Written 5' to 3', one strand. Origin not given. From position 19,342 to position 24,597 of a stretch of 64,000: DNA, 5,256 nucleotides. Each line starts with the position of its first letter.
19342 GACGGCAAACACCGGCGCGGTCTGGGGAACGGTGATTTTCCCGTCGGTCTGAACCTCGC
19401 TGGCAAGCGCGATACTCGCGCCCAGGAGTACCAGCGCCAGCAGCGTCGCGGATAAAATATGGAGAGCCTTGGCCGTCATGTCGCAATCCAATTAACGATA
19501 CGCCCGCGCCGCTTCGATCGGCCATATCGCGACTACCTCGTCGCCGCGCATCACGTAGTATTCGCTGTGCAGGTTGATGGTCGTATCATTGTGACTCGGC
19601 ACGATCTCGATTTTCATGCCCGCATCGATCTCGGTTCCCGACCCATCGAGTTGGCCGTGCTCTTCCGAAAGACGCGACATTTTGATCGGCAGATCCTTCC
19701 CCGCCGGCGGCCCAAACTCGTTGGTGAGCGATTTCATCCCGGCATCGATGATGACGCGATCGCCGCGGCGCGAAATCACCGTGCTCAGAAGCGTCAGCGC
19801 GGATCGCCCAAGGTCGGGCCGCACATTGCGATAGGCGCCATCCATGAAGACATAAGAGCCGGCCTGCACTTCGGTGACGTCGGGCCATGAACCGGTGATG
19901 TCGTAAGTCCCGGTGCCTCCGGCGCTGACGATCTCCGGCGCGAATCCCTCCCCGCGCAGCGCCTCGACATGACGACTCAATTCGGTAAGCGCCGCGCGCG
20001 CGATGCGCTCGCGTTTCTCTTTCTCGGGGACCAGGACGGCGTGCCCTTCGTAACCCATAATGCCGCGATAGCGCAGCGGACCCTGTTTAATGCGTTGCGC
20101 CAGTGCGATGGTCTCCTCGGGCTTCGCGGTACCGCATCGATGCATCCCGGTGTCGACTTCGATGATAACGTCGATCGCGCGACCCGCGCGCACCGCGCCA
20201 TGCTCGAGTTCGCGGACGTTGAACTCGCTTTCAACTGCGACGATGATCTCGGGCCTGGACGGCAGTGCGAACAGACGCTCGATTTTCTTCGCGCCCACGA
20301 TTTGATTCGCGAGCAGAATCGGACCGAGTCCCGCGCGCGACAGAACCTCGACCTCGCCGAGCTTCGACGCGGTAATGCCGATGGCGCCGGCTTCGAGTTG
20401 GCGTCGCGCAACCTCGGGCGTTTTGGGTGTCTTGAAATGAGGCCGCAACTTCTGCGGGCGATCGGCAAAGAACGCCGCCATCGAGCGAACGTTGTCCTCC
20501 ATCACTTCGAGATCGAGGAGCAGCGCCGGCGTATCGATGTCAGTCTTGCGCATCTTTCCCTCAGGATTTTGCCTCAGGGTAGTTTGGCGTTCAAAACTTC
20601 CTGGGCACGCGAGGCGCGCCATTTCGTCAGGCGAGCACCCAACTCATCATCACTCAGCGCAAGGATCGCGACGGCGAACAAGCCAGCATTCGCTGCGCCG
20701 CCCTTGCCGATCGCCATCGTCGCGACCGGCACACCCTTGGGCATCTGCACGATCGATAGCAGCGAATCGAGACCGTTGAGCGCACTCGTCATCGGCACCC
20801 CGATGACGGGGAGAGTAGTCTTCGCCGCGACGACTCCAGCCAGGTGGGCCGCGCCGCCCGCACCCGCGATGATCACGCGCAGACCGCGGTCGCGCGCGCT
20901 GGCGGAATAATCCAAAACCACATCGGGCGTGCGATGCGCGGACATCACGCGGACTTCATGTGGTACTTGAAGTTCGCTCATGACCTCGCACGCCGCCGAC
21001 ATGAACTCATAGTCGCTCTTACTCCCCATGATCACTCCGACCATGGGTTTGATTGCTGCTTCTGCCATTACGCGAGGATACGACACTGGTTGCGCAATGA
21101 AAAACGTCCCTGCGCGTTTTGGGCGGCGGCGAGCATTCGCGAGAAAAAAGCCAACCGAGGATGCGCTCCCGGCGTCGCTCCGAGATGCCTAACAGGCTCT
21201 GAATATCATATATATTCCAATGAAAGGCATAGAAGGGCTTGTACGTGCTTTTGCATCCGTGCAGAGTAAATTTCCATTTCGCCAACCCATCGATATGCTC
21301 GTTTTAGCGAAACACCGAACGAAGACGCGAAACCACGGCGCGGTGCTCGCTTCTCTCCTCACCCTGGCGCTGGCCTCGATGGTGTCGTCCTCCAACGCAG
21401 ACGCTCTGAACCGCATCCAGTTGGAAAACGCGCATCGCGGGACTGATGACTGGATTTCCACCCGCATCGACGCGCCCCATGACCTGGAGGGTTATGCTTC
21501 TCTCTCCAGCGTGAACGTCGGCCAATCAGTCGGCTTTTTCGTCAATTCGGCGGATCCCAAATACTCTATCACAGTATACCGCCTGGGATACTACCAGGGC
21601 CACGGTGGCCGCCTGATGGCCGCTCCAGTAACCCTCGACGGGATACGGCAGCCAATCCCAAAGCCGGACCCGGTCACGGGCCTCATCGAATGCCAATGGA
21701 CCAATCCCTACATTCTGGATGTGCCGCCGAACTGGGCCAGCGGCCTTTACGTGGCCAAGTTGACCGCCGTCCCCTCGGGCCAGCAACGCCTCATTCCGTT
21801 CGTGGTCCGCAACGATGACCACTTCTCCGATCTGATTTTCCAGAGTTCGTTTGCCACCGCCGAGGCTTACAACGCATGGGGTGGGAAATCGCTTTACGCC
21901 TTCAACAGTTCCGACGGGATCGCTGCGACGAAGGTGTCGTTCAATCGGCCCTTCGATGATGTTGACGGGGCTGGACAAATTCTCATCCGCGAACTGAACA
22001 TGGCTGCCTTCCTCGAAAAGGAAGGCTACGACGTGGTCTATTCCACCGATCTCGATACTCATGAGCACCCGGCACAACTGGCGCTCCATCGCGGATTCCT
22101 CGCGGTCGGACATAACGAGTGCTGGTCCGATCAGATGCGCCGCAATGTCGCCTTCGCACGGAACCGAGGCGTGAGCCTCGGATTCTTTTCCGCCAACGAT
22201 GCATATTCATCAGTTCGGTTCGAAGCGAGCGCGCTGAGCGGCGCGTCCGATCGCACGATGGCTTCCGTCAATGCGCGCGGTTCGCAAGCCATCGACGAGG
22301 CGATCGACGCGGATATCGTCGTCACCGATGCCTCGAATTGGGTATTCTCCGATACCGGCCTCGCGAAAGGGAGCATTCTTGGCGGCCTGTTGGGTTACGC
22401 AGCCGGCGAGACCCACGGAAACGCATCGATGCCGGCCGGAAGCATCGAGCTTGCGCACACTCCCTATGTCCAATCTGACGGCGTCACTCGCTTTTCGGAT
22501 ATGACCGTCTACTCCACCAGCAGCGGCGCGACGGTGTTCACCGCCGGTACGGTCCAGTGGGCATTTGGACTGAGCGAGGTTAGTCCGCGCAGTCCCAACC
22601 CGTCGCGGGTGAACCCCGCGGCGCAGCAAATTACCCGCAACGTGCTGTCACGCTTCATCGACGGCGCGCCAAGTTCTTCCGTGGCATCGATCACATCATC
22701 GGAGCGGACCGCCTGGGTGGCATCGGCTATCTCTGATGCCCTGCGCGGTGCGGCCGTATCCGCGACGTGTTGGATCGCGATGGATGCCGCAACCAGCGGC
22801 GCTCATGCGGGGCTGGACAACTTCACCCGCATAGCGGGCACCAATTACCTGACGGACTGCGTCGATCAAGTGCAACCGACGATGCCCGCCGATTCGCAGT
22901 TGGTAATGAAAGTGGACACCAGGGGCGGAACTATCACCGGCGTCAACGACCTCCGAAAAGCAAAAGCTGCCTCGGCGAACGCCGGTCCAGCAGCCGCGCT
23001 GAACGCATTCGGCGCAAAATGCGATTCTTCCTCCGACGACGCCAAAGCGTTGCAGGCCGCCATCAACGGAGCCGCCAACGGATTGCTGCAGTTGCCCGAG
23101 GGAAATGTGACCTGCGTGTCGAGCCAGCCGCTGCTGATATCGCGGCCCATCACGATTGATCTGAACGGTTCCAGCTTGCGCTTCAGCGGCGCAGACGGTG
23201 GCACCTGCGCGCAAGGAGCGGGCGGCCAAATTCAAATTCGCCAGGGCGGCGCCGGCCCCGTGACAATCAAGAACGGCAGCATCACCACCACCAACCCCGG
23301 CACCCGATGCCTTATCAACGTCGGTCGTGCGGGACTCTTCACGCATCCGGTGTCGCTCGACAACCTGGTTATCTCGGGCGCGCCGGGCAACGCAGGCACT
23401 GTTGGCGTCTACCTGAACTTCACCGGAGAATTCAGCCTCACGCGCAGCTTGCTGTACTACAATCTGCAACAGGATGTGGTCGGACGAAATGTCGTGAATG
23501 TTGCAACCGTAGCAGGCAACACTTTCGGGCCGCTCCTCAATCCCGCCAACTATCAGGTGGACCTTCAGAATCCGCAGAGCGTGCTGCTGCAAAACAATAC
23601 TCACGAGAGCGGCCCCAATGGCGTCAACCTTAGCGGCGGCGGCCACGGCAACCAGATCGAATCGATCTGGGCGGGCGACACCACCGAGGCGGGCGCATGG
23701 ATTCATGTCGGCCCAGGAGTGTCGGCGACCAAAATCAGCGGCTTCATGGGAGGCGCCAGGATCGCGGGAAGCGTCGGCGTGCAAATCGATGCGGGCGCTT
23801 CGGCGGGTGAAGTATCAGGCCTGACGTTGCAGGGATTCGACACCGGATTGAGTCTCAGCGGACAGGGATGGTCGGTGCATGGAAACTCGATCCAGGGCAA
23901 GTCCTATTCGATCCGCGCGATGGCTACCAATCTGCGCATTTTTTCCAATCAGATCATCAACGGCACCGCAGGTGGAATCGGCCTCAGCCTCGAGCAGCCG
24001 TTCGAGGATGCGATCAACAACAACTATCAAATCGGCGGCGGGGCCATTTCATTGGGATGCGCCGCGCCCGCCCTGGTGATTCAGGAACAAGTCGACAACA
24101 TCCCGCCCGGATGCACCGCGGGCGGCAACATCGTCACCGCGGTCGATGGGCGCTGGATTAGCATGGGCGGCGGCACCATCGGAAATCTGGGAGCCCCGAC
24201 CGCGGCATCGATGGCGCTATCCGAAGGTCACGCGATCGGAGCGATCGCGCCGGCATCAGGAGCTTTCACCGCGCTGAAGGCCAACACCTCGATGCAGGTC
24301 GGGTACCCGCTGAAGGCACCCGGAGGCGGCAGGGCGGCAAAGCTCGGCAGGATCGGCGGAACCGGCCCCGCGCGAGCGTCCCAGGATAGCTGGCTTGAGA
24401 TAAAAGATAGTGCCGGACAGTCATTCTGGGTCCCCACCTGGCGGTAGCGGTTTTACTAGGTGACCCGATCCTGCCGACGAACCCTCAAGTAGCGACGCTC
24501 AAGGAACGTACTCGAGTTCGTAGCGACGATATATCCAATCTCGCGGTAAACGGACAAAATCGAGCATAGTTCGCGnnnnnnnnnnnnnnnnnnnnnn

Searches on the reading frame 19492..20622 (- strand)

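Call 61: search_protein_families(library=ncbifam, proteins=[window:19492-20622:-], max_evalue=0.00001)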
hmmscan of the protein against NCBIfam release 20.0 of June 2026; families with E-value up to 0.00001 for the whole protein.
window:19492-20622:- (376 aa): 2 families
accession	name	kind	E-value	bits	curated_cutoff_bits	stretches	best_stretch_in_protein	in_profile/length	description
NF045642.2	HdxyAspAldBhcC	equivalog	6e-75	252.7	690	1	24-371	22-382/387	3-hydroxy-D-aspartate aldolase BhcC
TIGR00492.1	alr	equivalog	4.9e-07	29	168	1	70-190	44-161/369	alanine racemase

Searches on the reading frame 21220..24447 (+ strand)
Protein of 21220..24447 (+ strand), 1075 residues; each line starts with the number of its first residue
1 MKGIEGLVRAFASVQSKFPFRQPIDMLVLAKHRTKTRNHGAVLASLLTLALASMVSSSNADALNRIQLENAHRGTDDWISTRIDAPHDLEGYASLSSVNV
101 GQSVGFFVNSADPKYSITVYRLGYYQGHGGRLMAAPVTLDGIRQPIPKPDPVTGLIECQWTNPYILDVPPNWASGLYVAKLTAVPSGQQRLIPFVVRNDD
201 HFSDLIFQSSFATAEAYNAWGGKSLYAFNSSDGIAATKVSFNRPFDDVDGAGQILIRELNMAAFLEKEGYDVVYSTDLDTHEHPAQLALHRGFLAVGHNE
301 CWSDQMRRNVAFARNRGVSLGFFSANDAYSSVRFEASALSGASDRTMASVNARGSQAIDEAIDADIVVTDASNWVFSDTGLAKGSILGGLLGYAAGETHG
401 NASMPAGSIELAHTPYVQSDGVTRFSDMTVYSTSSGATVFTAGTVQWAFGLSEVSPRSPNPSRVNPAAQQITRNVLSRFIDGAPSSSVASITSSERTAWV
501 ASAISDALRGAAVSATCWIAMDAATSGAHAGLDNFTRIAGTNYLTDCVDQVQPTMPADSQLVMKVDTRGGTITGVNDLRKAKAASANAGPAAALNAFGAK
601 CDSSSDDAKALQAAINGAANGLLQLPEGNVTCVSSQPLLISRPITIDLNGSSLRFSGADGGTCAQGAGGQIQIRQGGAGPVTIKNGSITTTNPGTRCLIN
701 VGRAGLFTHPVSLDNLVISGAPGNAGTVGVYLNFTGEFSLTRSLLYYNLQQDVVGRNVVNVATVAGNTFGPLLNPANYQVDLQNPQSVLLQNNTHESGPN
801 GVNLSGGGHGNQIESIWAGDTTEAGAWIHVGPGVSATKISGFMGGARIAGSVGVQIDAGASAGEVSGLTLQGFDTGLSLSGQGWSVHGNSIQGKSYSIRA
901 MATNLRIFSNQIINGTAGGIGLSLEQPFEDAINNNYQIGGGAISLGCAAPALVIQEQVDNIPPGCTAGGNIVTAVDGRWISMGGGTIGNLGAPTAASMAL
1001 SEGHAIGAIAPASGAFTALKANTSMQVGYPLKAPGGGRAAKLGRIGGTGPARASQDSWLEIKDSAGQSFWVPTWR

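Call 12: search_protein_families(library=pfam, proteins=[window:21220-24447:+], max_evalue=0.001)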
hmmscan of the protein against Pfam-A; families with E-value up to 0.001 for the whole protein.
window:21220-24447:+ (1075 aa): 1 family
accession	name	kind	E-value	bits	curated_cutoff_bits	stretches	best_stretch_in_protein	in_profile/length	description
PF20254.3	DMFA2_C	-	7.6e-88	295.9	27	2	117-351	2-239/374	N,N-dimethylformamidase beta subunit-like, C-terminal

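Call 61: search_protein_families(library=ncbifam, proteins=[window:21220-24447:+], max_evalue=0.00001)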
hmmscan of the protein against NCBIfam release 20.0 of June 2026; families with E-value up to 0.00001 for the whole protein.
window:21220-24447:+ (1075 aa): 0 families
